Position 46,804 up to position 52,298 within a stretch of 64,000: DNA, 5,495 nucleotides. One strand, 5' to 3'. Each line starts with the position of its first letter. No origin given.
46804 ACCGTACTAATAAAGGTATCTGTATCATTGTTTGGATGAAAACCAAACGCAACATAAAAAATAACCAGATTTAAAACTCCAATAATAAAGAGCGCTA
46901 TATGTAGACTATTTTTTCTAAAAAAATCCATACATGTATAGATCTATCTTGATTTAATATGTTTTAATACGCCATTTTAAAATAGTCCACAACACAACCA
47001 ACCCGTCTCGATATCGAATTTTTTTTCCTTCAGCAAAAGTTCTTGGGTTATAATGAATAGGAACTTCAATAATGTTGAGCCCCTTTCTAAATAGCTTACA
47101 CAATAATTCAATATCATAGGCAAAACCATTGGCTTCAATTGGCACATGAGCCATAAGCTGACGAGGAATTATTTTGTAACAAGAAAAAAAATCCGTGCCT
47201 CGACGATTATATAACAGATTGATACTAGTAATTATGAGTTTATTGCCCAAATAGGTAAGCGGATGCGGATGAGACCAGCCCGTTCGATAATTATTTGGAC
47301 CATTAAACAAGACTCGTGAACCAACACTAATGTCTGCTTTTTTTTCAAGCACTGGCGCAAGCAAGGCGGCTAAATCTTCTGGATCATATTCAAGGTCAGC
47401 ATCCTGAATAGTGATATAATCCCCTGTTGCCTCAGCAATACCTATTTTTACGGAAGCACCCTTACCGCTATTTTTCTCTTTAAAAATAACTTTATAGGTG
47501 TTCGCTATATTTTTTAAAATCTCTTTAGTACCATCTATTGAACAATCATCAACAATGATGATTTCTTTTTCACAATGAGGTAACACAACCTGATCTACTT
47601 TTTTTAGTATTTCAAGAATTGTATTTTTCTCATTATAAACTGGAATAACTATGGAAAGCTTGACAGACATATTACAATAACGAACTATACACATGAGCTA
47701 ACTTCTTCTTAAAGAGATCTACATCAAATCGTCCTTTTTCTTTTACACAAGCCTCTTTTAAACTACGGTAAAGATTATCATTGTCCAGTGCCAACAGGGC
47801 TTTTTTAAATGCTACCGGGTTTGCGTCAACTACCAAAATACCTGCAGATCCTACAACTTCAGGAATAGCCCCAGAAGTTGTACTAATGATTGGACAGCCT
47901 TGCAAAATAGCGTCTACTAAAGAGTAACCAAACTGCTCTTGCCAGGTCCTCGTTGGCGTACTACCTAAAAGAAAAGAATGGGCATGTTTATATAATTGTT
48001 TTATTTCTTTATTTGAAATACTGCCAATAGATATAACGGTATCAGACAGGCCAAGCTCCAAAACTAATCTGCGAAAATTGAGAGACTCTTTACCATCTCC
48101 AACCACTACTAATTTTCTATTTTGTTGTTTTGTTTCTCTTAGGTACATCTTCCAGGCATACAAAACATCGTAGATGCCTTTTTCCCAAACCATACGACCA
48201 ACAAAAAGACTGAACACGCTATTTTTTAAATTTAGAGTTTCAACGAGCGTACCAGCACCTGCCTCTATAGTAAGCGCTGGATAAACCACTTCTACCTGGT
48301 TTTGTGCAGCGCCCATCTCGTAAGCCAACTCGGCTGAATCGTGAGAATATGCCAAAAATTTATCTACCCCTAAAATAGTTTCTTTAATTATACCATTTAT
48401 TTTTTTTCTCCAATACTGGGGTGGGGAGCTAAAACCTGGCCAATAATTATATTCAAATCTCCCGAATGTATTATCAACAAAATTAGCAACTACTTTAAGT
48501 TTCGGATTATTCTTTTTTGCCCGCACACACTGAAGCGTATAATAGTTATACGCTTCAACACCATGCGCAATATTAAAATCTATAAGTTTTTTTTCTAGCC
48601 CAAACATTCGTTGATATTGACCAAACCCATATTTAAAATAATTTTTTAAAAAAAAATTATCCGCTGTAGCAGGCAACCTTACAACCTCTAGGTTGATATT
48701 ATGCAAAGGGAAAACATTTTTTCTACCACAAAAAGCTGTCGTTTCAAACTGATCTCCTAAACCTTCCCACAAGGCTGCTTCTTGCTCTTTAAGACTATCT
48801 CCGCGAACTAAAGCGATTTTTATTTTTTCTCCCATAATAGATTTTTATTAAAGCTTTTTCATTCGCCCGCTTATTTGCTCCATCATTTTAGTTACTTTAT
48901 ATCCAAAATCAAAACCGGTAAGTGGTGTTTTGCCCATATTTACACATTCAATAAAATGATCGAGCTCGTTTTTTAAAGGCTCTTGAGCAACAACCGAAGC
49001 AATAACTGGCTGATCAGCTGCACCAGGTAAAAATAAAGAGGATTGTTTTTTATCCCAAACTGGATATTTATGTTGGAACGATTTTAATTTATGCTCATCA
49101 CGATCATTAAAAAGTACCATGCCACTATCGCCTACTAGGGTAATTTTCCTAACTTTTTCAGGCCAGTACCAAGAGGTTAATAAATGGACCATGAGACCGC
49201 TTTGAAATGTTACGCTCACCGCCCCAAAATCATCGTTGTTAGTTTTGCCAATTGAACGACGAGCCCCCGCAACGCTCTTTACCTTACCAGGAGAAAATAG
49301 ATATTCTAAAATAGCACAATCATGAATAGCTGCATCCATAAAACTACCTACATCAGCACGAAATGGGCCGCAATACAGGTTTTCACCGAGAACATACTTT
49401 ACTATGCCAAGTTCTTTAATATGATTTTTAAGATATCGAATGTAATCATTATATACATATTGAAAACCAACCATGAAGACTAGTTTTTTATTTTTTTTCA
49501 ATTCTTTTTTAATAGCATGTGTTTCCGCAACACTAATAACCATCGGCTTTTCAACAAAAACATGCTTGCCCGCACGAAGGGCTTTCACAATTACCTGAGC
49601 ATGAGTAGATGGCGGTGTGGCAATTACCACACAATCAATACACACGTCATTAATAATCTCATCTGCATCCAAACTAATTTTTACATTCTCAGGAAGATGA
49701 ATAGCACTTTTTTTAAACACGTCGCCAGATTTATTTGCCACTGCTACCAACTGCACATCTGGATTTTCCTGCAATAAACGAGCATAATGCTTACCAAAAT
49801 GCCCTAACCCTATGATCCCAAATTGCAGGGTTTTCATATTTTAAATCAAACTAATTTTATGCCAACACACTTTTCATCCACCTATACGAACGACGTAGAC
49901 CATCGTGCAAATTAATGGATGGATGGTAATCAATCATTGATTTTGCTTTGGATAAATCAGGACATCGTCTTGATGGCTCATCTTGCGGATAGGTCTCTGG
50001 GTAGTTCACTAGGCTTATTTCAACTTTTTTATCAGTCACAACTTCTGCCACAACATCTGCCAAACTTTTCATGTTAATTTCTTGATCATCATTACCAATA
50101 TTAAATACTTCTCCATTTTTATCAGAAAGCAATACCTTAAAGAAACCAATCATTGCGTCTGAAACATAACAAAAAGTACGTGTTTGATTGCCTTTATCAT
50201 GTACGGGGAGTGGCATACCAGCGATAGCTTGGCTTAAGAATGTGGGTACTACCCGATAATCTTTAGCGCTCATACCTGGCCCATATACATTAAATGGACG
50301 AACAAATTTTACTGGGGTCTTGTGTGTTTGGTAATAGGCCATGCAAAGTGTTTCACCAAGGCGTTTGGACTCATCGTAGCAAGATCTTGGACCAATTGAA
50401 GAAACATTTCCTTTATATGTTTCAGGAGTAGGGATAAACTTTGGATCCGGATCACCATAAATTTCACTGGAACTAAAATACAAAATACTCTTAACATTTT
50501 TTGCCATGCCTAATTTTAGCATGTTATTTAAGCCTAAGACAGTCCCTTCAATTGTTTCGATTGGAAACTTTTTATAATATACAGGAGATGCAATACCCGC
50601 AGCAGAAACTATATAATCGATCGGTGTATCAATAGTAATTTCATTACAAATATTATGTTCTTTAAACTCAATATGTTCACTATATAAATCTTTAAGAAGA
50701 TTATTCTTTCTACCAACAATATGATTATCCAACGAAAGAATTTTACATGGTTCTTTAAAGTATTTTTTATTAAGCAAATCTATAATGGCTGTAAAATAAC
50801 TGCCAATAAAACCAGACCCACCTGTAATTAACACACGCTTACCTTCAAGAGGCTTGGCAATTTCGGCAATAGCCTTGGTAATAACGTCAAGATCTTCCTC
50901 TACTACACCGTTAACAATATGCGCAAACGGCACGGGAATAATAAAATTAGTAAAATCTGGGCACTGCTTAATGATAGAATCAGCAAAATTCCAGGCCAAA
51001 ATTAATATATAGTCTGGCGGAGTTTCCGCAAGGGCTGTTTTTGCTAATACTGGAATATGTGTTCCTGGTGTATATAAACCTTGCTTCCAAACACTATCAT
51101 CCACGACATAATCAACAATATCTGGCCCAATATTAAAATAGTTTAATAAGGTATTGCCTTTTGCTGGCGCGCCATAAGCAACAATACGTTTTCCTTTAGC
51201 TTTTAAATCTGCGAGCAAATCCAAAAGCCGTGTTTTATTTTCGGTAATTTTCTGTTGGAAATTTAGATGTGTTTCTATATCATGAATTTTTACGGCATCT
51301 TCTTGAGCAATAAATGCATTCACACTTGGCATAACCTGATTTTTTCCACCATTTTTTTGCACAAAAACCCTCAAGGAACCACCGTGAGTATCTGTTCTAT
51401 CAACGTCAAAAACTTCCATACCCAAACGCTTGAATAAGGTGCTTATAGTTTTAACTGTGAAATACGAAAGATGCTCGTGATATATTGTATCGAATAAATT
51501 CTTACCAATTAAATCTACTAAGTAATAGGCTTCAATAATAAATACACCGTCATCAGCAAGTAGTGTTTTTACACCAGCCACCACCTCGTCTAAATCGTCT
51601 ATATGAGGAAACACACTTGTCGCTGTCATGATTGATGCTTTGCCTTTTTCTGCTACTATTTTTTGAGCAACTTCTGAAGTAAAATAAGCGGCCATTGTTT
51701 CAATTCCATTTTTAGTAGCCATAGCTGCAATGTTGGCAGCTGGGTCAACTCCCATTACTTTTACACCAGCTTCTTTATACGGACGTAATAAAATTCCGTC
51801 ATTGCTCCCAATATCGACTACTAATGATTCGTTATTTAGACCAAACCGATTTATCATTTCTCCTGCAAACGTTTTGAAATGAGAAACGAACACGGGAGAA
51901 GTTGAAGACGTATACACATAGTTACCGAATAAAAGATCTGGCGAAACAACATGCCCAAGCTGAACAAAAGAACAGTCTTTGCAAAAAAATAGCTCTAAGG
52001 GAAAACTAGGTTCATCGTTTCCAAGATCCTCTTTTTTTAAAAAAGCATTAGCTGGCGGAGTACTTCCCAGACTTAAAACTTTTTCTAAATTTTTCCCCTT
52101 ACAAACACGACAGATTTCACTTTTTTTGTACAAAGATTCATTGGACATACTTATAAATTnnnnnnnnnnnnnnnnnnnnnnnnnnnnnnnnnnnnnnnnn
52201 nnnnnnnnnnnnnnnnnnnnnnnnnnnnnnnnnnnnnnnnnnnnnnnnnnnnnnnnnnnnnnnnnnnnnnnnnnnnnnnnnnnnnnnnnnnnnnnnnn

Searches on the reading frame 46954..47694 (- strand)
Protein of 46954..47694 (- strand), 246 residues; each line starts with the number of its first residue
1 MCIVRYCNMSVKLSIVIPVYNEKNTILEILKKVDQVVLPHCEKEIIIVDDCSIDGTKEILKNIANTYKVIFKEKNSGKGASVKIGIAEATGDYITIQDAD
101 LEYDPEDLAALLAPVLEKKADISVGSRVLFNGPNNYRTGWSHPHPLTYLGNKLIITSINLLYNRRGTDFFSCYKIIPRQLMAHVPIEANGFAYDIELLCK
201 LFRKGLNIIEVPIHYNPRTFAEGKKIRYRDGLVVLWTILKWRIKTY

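Call 61: search_protein_families(library=pfam, proteins=[window:46954-47694:-], max_evalue=0.000001)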
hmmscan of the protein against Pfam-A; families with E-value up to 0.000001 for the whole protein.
window:46954-47694:- (246 aa): 2 families
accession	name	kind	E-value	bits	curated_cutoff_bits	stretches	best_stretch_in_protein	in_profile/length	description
PF00535.33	Glycos_transf_2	-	3.1e-35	122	23.3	1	14-153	1-136/168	Glycosyl transferase family 2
PF10111.15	Glyco_tranf_2_2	-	4.8e-08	33.2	27.3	1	14-113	1-104/276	Glycosyltransferase like family 2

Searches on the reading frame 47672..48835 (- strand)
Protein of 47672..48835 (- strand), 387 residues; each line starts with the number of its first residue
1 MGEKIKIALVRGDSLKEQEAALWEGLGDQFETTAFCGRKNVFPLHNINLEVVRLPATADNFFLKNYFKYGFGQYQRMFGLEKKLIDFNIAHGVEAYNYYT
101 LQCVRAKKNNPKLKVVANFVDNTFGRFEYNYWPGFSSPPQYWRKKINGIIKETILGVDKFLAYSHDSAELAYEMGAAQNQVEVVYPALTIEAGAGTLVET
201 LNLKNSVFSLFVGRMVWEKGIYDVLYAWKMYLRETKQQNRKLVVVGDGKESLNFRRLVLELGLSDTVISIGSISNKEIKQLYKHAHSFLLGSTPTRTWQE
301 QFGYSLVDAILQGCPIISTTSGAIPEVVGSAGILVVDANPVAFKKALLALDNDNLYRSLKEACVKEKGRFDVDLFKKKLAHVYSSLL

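Call 61: search_protein_families(library=pfam, proteins=[window:47672-48835:-], max_evalue=0.000001)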
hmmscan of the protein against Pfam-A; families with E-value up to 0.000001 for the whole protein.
window:47672-48835:- (387 aa): 2 families
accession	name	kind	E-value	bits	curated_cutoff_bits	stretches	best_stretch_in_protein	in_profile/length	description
PF00534.26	Glycos_transf_1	-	5.9e-26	91.5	26.4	1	204-361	13-167/172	Glycosyl transferases group 1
PF13692.12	Glyco_trans_1_4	-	5.1e-22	79.1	27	1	210-350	5-139/142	Glycosyl transferases group 1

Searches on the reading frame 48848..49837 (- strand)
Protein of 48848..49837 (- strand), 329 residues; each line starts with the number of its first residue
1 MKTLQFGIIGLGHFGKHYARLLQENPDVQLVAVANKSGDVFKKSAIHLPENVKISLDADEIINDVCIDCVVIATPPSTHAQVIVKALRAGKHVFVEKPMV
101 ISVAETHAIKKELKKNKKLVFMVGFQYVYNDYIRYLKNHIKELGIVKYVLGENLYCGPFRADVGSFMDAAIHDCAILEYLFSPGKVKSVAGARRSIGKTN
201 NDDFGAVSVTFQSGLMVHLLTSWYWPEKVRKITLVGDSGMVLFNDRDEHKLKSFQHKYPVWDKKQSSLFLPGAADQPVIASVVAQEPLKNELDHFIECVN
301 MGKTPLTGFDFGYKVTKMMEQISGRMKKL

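Call 61: search_protein_families(library=pfam, proteins=[window:48848-49837:-], max_evalue=0.000001)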
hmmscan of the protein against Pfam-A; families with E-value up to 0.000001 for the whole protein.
window:48848-49837:- (329 aa): 4 families
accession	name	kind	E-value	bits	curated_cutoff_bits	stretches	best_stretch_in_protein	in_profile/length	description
PF01408.29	GFO_IDH_MocA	-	5.9e-25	88.7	24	1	5-124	2-119/120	Oxidoreductase family, NAD-binding Rossmann fold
PF22725.1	GFO_IDH_MocA_C3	-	2.8e-10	40.7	27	1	163-241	43-123/124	GFO/IDH/MocA C-terminal domain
PF02894.22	GFO_IDH_MocA_C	-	4.6e-08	33.6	22.9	1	163-321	40-205/218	Oxidoreductase family, C-terminal alpha/beta domain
PF03447.22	NAD_binding_3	-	2.2e-07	32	24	1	10-100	1-92/116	Homoserine dehydrogenase, NAD binding domain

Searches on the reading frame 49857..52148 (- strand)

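Call 61: search_protein_families(library=pfam, proteins=[window:49857-52148:-], max_evalue=0.000001)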
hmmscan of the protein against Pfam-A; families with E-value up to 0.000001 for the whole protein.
window:49857-52148:- (763 aa): 9 families
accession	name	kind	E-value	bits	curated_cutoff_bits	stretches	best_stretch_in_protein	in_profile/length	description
PF08484.17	Methyltransf_14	-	4.8e-55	186.2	23.5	1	254-407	2-160/160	C-methyltransferase C-terminal domain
PF01370.27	Epimerase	-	3e-40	138.6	20.9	1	439-685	1-240/240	NAD dependent epimerase/dehydratase family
PF16363.11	GDP_Man_Dehyd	-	8.8e-31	108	27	1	440-753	1-331/332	GDP-mannose 4,6 dehydratase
PF08421.16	Methyltransf_13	-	2.1e-23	82.7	31.3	1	13-74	1-62/62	Putative zinc binding domain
PF13489.12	Methyltransf_23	-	3.1e-16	60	27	1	93-246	7-161/164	Methyltransferase domain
PF02719.21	Polysacc_synt_2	-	5.7e-09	36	20.2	0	585-705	132-248/293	Polysaccharide biosynthesis protein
PF01073.25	3Beta_HSD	-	5.5e-08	32.6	22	1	440-628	1-188/280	3-beta hydroxysteroid dehydrogenase/isomerase family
PF08241.18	Methyltransf_11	-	3.7e-07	31.1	21.2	1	111-205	1-95/95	Methyltransferase domain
PF08242.18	Methyltransf_12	-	4.8e-07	30.9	30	1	111-203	1-98/98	Methyltransferase domain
